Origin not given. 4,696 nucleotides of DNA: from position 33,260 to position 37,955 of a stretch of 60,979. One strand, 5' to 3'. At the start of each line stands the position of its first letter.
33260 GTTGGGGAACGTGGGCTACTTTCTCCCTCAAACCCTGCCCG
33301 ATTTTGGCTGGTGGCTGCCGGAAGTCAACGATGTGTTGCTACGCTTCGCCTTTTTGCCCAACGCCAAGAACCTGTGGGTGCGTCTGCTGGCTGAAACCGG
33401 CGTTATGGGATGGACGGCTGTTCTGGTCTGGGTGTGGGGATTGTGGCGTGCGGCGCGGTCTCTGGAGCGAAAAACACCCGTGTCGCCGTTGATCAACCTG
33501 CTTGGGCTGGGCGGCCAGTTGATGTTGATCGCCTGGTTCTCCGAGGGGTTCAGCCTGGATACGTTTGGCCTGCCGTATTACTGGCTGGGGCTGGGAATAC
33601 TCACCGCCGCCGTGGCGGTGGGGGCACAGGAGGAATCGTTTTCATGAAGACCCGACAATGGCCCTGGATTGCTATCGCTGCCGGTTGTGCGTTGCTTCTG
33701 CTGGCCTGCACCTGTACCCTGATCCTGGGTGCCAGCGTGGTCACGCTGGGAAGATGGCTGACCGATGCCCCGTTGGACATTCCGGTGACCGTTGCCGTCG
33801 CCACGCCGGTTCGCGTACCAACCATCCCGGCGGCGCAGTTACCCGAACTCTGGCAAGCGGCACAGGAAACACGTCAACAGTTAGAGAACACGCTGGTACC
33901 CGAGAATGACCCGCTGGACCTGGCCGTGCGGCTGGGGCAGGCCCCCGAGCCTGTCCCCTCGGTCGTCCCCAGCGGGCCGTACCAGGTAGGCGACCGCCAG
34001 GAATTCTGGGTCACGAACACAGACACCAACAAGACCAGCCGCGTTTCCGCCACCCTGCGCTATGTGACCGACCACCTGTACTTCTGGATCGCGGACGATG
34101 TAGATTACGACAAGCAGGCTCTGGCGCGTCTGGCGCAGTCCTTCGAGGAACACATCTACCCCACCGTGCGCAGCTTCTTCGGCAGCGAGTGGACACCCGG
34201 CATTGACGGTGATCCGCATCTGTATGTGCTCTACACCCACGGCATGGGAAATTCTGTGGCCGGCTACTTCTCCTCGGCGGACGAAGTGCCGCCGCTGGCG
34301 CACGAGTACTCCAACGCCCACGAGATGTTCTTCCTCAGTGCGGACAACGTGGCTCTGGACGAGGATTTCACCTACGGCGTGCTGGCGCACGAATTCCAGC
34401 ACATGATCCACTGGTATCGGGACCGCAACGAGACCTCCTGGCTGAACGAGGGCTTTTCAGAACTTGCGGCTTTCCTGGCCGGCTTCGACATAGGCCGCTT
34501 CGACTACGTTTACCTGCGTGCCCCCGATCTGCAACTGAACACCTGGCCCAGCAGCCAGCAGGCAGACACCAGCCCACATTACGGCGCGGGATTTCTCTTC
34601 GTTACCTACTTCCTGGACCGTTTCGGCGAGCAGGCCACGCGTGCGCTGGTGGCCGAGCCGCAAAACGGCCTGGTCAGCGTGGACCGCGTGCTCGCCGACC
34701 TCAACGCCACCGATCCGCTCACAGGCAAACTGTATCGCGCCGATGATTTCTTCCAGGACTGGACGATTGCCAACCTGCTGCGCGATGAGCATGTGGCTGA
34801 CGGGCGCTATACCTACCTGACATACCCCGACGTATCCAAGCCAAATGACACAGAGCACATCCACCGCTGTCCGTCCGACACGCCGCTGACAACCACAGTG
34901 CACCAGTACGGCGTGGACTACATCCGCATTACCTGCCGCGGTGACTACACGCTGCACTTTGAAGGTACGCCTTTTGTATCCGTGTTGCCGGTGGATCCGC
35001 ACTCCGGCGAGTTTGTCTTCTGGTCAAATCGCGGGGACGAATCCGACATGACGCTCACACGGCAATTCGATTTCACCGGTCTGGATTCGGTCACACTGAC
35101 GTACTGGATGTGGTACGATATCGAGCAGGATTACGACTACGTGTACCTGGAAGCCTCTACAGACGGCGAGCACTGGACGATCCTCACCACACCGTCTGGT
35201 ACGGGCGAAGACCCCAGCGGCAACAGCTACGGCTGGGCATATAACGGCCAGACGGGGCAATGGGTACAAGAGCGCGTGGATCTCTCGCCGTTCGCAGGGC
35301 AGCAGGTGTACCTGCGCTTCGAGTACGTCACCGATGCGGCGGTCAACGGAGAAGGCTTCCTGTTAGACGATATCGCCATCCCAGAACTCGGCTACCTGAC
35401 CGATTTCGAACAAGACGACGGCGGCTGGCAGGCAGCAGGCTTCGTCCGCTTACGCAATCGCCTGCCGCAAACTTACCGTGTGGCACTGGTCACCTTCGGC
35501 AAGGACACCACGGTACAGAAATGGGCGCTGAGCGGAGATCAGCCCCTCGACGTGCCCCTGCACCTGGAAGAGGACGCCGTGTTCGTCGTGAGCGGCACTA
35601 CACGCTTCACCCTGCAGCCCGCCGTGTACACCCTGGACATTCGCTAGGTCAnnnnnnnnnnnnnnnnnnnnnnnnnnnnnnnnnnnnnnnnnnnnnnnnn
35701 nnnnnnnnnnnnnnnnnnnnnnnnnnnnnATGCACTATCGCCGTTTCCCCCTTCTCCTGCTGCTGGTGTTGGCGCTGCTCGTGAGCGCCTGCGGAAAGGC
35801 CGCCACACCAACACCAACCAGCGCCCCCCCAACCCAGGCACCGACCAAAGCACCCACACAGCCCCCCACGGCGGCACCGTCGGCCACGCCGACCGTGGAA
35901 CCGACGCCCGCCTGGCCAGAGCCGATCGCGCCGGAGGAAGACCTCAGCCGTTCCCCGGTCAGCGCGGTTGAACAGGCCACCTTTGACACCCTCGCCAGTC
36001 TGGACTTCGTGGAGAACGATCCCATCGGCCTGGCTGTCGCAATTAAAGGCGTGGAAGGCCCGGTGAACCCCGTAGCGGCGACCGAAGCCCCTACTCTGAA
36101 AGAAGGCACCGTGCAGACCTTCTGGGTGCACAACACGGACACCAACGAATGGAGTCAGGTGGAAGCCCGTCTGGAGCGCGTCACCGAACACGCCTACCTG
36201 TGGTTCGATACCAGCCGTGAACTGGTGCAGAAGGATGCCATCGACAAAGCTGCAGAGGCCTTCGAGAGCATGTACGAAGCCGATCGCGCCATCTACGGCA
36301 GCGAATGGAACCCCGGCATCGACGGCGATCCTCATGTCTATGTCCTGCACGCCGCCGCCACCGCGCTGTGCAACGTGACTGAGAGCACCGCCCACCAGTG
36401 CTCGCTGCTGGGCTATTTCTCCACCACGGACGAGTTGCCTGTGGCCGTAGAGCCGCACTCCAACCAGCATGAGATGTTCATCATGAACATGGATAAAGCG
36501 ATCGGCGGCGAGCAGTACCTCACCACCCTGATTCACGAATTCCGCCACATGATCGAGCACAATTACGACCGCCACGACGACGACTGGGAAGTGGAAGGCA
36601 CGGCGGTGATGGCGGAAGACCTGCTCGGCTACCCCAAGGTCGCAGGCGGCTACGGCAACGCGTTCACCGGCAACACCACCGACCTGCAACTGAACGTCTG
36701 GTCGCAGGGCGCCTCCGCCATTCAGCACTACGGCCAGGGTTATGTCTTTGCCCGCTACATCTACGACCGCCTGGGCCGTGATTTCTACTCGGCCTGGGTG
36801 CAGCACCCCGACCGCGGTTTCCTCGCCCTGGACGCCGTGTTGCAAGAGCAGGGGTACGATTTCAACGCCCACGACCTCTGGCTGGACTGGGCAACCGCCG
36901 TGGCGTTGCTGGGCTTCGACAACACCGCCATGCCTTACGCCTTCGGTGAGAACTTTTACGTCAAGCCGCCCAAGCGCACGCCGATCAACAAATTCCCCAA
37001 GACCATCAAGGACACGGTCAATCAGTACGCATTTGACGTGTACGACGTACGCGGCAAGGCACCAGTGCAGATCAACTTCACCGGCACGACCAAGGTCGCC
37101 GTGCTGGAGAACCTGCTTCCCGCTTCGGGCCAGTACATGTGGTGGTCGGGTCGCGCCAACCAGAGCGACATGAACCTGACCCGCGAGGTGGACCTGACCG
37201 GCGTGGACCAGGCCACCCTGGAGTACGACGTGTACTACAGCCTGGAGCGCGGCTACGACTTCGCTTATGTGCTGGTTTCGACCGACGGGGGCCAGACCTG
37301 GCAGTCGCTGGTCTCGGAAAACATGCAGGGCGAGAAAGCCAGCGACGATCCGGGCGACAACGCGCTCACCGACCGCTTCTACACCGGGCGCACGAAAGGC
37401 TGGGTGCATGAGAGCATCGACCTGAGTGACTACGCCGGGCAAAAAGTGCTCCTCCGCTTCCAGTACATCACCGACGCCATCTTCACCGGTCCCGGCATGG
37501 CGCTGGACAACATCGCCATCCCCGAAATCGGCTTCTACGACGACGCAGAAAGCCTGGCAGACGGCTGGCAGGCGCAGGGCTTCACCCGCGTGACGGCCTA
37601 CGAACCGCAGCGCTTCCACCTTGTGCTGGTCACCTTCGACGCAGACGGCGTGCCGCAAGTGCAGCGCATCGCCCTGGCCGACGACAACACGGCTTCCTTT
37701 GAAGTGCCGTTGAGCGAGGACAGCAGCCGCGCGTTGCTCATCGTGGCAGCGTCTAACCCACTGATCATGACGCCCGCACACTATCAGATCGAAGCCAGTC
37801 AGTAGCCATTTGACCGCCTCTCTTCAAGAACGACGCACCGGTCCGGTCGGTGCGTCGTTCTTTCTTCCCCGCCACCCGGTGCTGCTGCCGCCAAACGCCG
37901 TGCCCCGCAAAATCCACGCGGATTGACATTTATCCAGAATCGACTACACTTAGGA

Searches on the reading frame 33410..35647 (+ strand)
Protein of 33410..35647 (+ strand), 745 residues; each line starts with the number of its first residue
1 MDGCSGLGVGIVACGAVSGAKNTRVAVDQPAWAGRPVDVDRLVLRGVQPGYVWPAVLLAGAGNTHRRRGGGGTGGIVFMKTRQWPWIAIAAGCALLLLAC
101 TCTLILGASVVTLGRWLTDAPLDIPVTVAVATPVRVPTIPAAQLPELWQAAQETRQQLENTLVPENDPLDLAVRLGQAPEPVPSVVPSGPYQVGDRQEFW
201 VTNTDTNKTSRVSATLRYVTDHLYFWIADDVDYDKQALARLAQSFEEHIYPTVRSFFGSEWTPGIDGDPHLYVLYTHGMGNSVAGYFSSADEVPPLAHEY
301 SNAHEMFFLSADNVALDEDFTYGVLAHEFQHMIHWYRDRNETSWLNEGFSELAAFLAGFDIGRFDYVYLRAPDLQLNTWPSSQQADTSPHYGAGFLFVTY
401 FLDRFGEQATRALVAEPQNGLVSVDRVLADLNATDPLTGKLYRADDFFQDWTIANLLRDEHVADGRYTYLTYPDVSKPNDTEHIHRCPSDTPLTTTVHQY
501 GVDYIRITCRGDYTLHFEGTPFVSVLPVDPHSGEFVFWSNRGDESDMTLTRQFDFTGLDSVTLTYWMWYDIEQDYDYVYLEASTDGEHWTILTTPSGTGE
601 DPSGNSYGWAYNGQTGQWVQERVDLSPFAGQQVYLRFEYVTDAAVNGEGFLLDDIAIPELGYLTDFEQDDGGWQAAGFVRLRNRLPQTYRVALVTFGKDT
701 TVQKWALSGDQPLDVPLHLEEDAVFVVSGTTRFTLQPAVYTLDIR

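Call 16: search_protein_families(library=pfam, proteins=[window:33410-35647:+], max_evalue=0.001)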
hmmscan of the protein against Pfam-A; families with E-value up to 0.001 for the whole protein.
window:33410-35647:+ (745 aa): 1 family
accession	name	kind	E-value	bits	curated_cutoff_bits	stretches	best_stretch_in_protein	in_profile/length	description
PF20773.4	InhA-like_MAM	-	5.5e-33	114.5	26.9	1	521-680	25-188/191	Immune inhibitor A-like, MAM domain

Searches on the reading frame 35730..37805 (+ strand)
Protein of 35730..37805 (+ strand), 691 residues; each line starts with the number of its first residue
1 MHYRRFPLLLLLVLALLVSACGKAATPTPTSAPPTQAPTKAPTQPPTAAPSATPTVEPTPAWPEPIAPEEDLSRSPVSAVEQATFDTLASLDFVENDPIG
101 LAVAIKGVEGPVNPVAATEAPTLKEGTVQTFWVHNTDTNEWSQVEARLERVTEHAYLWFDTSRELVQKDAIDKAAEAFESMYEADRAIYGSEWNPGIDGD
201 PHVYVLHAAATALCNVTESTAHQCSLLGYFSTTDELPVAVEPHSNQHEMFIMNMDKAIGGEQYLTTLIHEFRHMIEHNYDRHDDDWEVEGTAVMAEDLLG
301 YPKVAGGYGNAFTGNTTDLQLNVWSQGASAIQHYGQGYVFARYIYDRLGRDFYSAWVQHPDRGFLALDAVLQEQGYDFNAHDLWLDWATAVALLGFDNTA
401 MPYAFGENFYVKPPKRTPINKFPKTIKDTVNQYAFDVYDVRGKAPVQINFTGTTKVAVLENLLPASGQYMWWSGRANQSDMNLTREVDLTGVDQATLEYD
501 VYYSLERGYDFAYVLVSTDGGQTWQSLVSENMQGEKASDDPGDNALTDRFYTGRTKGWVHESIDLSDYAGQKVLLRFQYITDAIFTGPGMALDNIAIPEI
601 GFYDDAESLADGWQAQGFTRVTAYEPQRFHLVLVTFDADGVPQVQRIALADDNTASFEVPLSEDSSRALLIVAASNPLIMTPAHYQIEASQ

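Call 16: search_protein_families(library=pfam, proteins=[window:35730-37805:+], max_evalue=0.001)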
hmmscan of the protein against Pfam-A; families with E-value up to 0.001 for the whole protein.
window:35730-37805:+ (691 aa): 1 family
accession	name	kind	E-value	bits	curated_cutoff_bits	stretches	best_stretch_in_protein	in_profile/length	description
PF20773.4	InhA-like_MAM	-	4e-36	124.7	26.9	1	459-621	29-189/191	Immune inhibitor A-like, MAM domain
